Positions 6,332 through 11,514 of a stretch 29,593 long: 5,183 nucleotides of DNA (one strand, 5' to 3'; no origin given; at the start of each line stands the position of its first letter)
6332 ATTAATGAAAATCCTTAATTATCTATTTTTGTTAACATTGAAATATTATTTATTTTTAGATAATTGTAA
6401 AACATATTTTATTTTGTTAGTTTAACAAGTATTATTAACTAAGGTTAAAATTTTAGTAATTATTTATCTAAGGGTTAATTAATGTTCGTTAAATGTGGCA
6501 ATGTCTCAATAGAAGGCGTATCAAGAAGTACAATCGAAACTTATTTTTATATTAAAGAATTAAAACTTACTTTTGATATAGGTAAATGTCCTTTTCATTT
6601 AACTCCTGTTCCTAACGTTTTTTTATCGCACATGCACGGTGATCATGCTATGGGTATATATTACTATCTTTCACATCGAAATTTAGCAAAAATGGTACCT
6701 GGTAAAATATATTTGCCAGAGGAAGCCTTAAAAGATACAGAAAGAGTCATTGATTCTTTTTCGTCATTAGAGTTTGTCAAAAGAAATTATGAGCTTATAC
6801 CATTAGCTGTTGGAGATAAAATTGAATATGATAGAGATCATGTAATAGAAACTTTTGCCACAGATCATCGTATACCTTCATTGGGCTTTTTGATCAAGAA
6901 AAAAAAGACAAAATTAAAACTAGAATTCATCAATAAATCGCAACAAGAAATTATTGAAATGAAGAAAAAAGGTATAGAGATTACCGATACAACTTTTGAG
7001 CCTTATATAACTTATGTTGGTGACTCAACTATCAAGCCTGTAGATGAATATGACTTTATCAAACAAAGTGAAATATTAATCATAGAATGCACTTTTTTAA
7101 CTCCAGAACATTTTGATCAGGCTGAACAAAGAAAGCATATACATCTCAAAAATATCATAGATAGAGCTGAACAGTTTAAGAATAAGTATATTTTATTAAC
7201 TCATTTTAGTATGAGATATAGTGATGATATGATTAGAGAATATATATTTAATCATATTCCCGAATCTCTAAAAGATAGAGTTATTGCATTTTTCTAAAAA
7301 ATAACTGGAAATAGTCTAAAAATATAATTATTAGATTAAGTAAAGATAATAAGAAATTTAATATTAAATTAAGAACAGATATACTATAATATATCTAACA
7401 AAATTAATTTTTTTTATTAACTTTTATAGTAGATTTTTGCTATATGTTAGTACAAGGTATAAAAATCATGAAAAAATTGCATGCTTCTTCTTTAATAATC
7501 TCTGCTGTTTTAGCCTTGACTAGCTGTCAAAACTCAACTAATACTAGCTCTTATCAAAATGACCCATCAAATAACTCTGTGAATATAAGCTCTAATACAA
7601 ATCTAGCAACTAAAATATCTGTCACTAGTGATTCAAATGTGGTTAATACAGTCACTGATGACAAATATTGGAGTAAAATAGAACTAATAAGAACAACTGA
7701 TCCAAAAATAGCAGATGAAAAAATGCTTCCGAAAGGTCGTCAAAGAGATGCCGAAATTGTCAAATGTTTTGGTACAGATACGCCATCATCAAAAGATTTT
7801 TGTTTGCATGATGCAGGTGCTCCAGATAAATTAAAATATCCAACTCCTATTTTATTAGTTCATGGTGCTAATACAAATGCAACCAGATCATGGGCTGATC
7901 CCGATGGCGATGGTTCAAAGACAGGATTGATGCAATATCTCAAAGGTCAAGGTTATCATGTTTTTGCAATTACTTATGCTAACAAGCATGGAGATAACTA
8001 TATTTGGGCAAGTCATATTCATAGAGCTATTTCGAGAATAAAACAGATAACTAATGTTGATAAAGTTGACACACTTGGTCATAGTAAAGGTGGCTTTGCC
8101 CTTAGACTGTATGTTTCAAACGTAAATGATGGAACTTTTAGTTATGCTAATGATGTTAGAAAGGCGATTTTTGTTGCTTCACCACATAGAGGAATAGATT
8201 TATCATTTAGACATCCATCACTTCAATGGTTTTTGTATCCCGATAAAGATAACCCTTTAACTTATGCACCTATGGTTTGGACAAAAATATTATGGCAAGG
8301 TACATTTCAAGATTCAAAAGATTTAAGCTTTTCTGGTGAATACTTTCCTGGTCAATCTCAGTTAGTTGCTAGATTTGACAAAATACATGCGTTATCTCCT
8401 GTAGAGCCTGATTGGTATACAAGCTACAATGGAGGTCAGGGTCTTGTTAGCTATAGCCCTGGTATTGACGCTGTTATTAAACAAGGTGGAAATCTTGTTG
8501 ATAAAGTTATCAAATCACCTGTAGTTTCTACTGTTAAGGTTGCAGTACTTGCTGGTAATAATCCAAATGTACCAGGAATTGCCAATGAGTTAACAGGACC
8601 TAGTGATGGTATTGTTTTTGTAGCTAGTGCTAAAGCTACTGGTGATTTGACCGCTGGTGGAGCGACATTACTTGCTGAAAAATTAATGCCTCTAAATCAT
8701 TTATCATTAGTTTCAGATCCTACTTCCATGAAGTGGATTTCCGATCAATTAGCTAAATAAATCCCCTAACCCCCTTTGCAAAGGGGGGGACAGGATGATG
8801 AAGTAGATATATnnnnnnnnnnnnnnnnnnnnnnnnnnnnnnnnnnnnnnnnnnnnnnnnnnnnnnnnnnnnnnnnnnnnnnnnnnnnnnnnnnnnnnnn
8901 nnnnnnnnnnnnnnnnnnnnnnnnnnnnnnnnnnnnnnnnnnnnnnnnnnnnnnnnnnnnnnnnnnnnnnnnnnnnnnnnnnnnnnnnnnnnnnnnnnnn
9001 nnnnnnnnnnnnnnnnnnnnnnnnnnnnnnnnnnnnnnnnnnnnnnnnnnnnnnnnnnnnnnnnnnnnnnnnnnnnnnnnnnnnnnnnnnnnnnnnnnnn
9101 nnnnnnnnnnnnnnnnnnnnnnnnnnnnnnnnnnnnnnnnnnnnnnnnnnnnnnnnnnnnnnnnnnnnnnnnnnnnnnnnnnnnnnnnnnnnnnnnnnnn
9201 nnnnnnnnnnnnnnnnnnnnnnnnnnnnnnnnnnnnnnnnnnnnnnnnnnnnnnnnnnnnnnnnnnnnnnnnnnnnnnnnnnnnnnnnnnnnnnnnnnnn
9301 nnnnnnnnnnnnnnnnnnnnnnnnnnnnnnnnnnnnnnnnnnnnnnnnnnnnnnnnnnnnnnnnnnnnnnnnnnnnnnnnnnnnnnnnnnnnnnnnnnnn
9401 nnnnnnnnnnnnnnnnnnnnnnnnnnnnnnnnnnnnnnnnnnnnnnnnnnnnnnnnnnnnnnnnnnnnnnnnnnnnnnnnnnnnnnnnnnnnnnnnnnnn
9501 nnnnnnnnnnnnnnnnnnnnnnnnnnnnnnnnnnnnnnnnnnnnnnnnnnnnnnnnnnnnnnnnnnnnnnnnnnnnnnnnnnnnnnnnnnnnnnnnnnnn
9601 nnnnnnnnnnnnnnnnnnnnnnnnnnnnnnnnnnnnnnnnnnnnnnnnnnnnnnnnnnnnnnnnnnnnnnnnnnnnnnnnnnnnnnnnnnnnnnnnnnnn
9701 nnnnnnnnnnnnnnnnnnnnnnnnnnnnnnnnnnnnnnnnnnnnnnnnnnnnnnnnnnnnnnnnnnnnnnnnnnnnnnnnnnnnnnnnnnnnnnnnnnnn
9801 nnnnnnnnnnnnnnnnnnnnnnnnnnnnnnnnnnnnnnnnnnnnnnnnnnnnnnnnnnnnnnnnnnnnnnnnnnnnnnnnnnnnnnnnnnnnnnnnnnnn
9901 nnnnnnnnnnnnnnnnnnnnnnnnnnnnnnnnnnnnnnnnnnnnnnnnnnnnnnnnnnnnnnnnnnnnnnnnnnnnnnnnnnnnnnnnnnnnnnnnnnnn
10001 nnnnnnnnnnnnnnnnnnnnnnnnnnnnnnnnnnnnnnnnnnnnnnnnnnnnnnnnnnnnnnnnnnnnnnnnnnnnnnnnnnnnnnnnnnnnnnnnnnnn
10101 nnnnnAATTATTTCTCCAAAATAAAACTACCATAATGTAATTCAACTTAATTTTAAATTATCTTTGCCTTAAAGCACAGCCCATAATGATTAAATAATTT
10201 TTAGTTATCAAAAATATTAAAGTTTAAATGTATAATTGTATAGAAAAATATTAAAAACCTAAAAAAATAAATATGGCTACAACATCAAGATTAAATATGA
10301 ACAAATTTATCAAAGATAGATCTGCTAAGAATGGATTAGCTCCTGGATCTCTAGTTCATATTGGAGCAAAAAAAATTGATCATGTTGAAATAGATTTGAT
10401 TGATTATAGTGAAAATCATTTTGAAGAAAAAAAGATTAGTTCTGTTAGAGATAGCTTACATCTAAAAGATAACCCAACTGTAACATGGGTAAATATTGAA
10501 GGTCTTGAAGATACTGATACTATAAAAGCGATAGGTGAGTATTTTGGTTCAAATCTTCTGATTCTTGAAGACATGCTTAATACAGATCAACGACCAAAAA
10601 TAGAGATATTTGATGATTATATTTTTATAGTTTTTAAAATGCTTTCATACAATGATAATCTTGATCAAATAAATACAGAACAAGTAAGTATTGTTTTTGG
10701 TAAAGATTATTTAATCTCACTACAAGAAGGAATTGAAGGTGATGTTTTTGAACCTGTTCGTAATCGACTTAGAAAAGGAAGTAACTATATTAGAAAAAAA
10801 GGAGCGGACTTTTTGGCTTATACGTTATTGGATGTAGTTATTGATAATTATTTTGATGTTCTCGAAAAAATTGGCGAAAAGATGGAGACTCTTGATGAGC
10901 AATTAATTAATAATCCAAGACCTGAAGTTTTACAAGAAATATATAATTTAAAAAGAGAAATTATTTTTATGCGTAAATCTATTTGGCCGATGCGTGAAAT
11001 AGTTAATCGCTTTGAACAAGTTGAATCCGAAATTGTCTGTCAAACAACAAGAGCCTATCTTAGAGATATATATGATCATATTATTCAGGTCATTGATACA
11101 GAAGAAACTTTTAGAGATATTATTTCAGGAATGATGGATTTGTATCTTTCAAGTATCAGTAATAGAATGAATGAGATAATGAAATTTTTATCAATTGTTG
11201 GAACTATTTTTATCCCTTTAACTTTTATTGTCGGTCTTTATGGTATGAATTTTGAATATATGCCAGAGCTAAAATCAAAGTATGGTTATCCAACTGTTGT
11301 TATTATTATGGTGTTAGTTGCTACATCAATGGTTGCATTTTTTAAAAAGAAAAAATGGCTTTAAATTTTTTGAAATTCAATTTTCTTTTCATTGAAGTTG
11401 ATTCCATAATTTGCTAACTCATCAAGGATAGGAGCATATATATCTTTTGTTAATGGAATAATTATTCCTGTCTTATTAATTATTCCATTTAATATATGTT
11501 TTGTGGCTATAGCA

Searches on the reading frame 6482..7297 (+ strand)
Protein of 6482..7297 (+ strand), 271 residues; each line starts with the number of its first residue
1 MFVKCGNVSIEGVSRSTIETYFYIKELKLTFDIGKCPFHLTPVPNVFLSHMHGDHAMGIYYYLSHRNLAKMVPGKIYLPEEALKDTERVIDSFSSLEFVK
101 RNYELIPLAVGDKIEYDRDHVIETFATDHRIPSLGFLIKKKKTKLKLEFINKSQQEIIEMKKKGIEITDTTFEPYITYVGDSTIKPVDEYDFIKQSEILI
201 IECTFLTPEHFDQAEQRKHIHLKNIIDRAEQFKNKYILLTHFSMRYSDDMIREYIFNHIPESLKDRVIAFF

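Call 8: search_protein_families(library=pfam, proteins=[window:6482-7297:+], max_evalue=0.001)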
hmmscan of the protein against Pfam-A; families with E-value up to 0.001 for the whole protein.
window:6482-7297:+ (271 aa): 1 family
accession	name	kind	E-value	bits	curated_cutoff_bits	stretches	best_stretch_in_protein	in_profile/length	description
PF12706.13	Lactamase_B_2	-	1.2e-08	35.3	27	1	40-242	28-200/200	Beta-lactamase superfamily domain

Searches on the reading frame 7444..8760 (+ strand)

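Call 8: search_protein_families(library=pfam, proteins=[window:7444-8760:+], max_evalue=0.001)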
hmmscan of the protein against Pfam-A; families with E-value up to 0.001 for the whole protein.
window:7444-8760:+ (438 aa): 4 families
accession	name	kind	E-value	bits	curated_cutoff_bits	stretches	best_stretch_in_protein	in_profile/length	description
PF24096.1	DUF7379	-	4.1e-08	33.8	33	1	136-254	1-118/191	Domain of unknown function (DUF7379)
PF02089.21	Palm_thioest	-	7.1e-08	32.9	26.8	1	135-257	1-119/254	Palmitoyl protein thioesterase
PF06028.17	DUF915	-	9.7e-06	25.5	22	1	179-251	76-146/255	Alpha/beta hydrolase of unknown function (DUF915)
PF01674.24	Lipase_2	-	1.2e-05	25.4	20.3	1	134-225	2-94/219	Lipase (class 2)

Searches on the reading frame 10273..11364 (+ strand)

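Call 7: search_protein_families(library=pfam, proteins=[window:10273-11364:+], max_evalue=0.001)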
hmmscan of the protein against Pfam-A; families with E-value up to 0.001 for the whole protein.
window:10273-11364:+ (363 aa): 1 family
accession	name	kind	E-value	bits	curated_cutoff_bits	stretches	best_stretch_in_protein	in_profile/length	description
PF01544.23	CorA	-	2.6e-67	227.6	27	1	69-359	3-292/292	CorA-like Mg2+ transporter protein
